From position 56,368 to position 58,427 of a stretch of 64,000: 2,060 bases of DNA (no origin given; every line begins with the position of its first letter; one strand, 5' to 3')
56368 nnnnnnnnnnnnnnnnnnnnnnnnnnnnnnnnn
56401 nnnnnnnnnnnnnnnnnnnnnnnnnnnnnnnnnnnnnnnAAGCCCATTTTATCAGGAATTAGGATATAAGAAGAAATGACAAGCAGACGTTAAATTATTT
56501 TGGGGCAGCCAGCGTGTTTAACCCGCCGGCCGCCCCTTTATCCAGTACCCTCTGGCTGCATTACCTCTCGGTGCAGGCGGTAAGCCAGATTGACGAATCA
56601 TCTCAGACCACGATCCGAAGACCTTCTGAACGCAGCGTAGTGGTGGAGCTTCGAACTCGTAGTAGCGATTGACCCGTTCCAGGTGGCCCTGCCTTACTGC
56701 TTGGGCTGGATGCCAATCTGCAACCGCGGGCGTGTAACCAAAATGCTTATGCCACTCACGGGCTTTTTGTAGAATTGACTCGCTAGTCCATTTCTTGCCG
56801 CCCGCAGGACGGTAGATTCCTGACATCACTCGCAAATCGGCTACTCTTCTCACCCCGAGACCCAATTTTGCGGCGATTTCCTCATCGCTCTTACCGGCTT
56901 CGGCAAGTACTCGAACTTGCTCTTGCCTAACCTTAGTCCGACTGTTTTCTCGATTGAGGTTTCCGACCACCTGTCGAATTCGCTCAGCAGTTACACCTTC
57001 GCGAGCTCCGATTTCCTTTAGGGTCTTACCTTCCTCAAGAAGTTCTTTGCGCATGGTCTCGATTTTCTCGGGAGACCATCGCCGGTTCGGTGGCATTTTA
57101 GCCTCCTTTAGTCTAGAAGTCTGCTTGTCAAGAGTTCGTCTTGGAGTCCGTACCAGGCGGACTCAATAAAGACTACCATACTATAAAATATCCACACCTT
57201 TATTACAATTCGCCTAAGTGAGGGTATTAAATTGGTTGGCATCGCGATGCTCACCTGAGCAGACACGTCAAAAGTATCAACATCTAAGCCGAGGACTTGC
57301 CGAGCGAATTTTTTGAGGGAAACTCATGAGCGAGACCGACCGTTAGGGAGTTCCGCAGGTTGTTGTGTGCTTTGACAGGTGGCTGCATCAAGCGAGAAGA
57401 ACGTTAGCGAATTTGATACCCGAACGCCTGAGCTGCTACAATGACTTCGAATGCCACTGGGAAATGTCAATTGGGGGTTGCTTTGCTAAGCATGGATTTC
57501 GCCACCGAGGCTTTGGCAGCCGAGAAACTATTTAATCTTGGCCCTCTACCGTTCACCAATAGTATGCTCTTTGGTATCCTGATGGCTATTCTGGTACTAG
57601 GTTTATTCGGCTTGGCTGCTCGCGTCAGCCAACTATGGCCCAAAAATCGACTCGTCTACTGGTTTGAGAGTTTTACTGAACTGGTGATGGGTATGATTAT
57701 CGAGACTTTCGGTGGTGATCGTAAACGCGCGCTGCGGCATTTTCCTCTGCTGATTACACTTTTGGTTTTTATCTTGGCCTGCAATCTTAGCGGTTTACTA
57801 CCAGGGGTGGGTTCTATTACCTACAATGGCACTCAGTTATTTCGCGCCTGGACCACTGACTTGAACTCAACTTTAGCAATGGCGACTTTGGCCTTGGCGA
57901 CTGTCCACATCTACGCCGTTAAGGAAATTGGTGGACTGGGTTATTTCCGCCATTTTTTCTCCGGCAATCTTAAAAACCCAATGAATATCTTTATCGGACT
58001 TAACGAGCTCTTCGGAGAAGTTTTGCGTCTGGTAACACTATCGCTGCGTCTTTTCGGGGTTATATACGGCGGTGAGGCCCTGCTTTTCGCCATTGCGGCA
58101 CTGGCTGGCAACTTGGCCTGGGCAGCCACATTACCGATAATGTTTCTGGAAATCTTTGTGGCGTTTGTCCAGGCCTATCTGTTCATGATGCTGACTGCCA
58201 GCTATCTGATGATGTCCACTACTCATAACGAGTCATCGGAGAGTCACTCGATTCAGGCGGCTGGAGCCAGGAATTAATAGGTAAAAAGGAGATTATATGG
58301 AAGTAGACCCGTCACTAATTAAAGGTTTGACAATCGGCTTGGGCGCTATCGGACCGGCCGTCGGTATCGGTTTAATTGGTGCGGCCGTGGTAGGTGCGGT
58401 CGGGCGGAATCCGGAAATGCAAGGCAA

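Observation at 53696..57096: Operon of HTH+HEARO-like protein, small membrane protein and a membrane-anchored Hsp100/Clp ATPase without ClpP-docking loop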

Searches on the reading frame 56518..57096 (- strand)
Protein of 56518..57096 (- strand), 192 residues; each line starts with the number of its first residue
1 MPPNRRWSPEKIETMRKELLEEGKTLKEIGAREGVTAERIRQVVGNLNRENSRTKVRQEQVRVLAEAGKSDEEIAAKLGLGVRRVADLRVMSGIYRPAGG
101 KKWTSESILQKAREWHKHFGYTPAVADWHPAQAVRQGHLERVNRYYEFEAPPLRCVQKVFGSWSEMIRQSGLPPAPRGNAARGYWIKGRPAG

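Call 3: search_protein_families(library=pfam, proteins=[window:56518-57096:-], max_evalue=1)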
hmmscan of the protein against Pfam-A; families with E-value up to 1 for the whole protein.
window:56518-57096:- (192 aa): 12 families
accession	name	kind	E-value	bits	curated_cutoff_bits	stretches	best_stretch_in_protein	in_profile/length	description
PF04545.22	Sigma70_r4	-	3.7e-06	26.8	24.1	1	15-43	15-40/50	Sigma-70, region 4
PF13384.12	HTH_23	-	0.00021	21.4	24.6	1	53-87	3-36/50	Homeodomain-like domain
PF01527.26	HTH_Tnp_1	-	0.00044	20.8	24.1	1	4-52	4-52/75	Transposase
PF16509.11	KORA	-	0.0032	18.1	26.7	1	17-47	24-54/84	TrfB plasmid transcriptional repressor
PF18780.6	HNH_repeat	-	0.0037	18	26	1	141-172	19-53/54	Homing endonuclease associated repeat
PF13518.12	HTH_28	-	0.0045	17.5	25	0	65-87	9-31/52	Helix-turn-helix domain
PF22310.2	NMB0315_dom_I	-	0.008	16.9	27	1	18-67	6-56/83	NMB0315-like, domain I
PF15978.11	TnsD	-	0.022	14.2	32.4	1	13-67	188-239/355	Tn7-like transposition protein D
PF19610.4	DUF6115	-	0.065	14.1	27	1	34-84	77-126/134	Family of unknown function (DUF6115)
PF05824.17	Pro-MCH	-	0.092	13.2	24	1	61-98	44-82/85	Pro-melanin-concentrating hormone (Pro-MCH)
PF07750.17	GcrA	-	0.17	12.7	26.9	0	6-49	2-42/155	GcrA cell cycle regulator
PF01381.28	HTH_3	-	0.38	11.3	23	0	65-87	6-28/55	Helix-turn-helix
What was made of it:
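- On HTH + homing-endonuclease-associated repeat proteins (Pfam HNH_repeat PF18780), for the 192-aa ORF: The query scores 18 bits against a cut-off of 26, with E 0.0037 (call 3).
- Checked: HNH_repeat PF18780 at 141-172 is also below its cut-off (18 against 26 bits, E 0.0037) (call 3).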

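Call 4: search_protein_families(library=ncbifam, proteins=[window:56518-57096:-], max_evalue=1)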
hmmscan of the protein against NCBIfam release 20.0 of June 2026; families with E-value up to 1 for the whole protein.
window:56518-57096:- (192 aa): 14 families
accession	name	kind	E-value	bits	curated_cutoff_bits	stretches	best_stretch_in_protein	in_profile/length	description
NF040595.1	HTH_Cbp1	equivalog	7.2e-05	22.7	140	1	12-91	4-83/135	CRISPR DNA repeat-binding protein Cbp1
TIGR02937.1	sigma70-ECF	superfamily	0.0094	15.6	42.9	1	21-43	131-153/165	sigma-70 family RNA polymerase sigma factor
TIGR02392.1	rpoH_proteo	equivalog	0.012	15.3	323.1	1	17-43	230-256/270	RNA polymerase sigma factor RpoH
NF050132.1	TransRegAbsR2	equivalog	0.016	13.9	850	1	56-86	533-563/582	LuxR family transcriptional regulator AbsR2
NF004562.0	PRK05901.1-4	equivalog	0.017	13.6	779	1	22-67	511-555/571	RNA polymerase sigma factor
TIGR02393.1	RpoD_Cterm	equivalog_domain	0.018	14.7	354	1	14-50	186-223/238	RNA polymerase sigma factor RpoD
TIGR04111.1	BcepMu_gp16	hypoth_equivalog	0.034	14.1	34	1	13-80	3-54/55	phage-associated protein, BcepMu gp16 family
NF004561.0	PRK05901.1-3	equivalog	0.038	13.1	582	1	22-44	494-516/537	RNA polymerase sigma factor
NF005143.0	PRK06596.1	subfamily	0.045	13.2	241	1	17-43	242-269/285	RNA polymerase factor sigma-32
NF005693.0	PRK07500.1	equivalog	0.13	11.3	315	1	16-44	238-266/289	RNA polymerase factor sigma-32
NF010060.0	PRK13537.1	equivalog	0.15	10.9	521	1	81-154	51-124/314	nodulation factor ABC transporter ATP-binding protein NodI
NF005248.0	PRK06759.1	equivalog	0.16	11.7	133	1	19-44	118-143/156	RNA polymerase factor sigma-70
NF041931.2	MzaA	equivalog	0.22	10.3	800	1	23-46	673-696/726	MZA anti-phage system associated sigma-70 family RNA polymerase sigma factor MzaA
NF004566.0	PRK05901.2-4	equivalog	0.23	10.6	531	1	12-45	389-424/448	RNA polymerase sigma factor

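Call 32: search_protein_families(library=phrogs, proteins=[window:56518-57096:-], max_evalue=0.1)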
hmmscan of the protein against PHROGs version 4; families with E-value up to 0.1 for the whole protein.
window:56518-57096:- (192 aa): 16 families
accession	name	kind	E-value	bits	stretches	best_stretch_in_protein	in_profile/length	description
phrog_323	-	transcription regulation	6.2e-06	27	1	4-87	94-183/319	transcriptional regulator, D5-like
phrog_12058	-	unknown function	9.9e-05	21.8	1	16-95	442-523/768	-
phrog_8446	-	DNA, RNA and nucleotide metabolism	0.00023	21.9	1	13-96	18-100/211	HNH endonuclease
phrog_7067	-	head and packaging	0.0025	18.9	0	61-85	24-48/56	terminase small subunit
phrog_686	-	DNA, RNA and nucleotide metabolism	0.0045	18.2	0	59-85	39-65/76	HTH DNA binding protein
phrog_2159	-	DNA, RNA and nucleotide metabolism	0.0048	17.3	0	58-100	170-216/365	ParB-like partition protein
phrog_7545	-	DNA, RNA and nucleotide metabolism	0.0049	18.1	1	13-110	8-57/160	HNH endonuclease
phrog_664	-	DNA, RNA and nucleotide metabolism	0.0064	17.3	1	4-83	34-115/210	DNA binding protein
phrog_7783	-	unknown function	0.009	15.7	0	59-87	111-139/634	-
phrog_836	-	transcription regulation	0.012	16.8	0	53-88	81-116/133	late transcriptional activator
phrog_11376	-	unknown function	0.021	16.1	1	3-75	39-111/134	-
phrog_22655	-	unknown function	0.065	12.9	0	139-173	93-126/508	-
phrog_1033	-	DNA, RNA and nucleotide metabolism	0.083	13.7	0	62-89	146-173/334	ParB-like partition protein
phrog_3855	-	DNA, RNA and nucleotide metabolism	0.088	14.2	0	53-85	64-96/115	HTH DNA binding protein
phrog_11108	-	unknown function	0.089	13.6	0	49-89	44-84/180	-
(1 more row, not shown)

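Call 60: search_protein_families(library=padloc, proteins=[window:56518-57096:-], max_evalue=0.01)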
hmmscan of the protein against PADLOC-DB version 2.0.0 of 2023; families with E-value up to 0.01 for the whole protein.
window:56518-57096:- (192 aa): 0 families

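Call 63: find_homologous_proteins(query=window:56518-57096:-)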
Query window:56518-57096:- (192 aa): 8 proteins with E <= 0.001 among 331 candidates.
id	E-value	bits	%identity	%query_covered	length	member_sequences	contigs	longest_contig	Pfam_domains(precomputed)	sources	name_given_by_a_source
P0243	2.0e-113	395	100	93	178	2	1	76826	PF04545.23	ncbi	ncbi:MAG TPA: hypothetical protein VIK37_02075 [Candidatus Saccharimonadales bacterium]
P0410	3.7e-60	221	53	98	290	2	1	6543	PF13384.13,PF18780.7,PF02796.22,PF01381.29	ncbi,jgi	-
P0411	9.2e-59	217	57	98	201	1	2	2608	PF01527.27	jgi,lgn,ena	-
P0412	8.8e-55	204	52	93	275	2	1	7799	PF18780.7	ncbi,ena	-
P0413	1.5e-52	196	52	99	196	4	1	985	PF01527.27,PF18780.7,PF02796.22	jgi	-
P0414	1.8e-47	180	55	92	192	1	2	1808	PF13384.13,PF18780.7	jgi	jgi:DNA-binding CsgD family transcriptional regulator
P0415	4.7e-28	116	38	95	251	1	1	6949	PF13518.13,PF04545.23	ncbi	-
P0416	1.4e-17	82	33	93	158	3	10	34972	PF18780.7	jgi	jgi:hypothetical protein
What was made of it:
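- Checked: Five of its 8 relatives carry PF18780 (call 63).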

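Call 84: find_encoding_contigs(protein=P0410, flank=4000, max_places=2)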
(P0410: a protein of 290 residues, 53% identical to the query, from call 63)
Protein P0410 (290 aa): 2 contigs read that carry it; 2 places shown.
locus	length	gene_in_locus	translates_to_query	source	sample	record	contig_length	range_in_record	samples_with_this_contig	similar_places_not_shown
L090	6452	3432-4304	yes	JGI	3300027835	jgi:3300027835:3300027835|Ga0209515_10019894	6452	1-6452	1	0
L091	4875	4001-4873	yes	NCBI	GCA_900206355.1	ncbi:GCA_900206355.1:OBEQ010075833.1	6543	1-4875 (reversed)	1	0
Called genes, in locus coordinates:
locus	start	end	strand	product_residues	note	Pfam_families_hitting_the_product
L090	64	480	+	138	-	-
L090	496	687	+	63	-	-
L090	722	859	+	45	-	-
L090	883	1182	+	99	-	-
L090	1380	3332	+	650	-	PF17764:PriA_3primeBD, PF00270:DEAD, PF04851:ResIII, PF13604:AAA_30, PF18319:Zn_ribbon_PriA, PF00271:Helicase_C, PF18074:PriA_C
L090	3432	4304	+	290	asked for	PF02796:HTH_7 (faint), PF13384:HTH_23 (faint), PF01381:HTH_3 (faint), PF18780:HNH_repeat (faint)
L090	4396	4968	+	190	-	PF01327:Pep_deformylase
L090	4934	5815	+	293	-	PF00551:Formyl_trans_N, PF02911:Formyl_trans_C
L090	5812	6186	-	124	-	PF18908:DUF5663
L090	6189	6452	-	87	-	?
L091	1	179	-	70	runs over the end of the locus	PF01165:Ribosomal_S21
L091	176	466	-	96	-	-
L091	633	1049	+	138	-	-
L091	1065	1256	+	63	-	-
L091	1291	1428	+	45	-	-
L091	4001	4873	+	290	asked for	PF02796:HTH_7 (faint), PF13384:HTH_23 (faint), PF01381:HTH_3 (faint), PF18780:HNH_repeat (faint)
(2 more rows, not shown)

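Call 85: find_encoding_contigs(protein=P0416, flank=4000, max_places=2)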
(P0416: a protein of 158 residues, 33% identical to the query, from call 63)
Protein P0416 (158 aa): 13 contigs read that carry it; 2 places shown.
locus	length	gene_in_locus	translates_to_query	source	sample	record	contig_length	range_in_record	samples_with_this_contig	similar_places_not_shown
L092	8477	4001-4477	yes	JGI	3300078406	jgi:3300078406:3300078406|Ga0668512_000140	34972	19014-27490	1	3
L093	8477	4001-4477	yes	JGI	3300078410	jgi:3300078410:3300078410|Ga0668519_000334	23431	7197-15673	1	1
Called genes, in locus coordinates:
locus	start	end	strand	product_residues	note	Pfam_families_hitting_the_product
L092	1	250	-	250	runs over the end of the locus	PF00557:Peptidase_M24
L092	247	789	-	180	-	PF00406:ADK, PF13207:AAA_17, PF13238:AAA_18 (weak)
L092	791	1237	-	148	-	PF09424:YqeY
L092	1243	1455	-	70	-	PF01165:Ribosomal_S21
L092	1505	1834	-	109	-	-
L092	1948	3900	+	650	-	PF17764:PriA_3primeBD, PF00270:DEAD, PF04851:ResIII, PF13604:AAA_30 (faint), PF18319:Zn_ribbon_PriA, PF00271:Helicase_C, PF18074:PriA_C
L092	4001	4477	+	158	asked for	PF18780:HNH_repeat (weak)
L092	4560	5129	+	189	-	PF01327:Pep_deformylase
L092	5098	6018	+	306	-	PF00551:Formyl_trans_N, PF02911:Formyl_trans_C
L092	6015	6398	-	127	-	PF18908:DUF5663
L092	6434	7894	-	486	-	-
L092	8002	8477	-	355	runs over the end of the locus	-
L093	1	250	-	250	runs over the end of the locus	PF00557:Peptidase_M24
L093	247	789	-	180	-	PF00406:ADK, PF13207:AAA_17, PF13238:AAA_18 (weak)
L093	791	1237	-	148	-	PF09424:YqeY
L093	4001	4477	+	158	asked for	PF18780:HNH_repeat (weak)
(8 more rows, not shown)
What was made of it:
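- On HTH + homing-endonuclease-associated repeat proteins (Pfam HNH_repeat PF18780), for the 192-aa ORF: Five of 8 relatives carry precomputed PF18780 hits, marked faint or weak in the two relatives whose loci were fetched (calls 63, 84, 85).
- Its relatives lie between priA and def (calls 84, 85).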

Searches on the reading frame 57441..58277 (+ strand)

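Call 82: search_protein_families(library=pfam, proteins=[window:57441-58277:+], max_evalue=0.00001)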
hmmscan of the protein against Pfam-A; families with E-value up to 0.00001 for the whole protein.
window:57441-58277:+ (278 aa): 1 family
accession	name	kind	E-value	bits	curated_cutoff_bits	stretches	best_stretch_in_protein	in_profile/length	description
PF00119.25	ATP-synt_A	-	3.5e-39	135.4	33.9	1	42-256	1-216/217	ATP synthase A chain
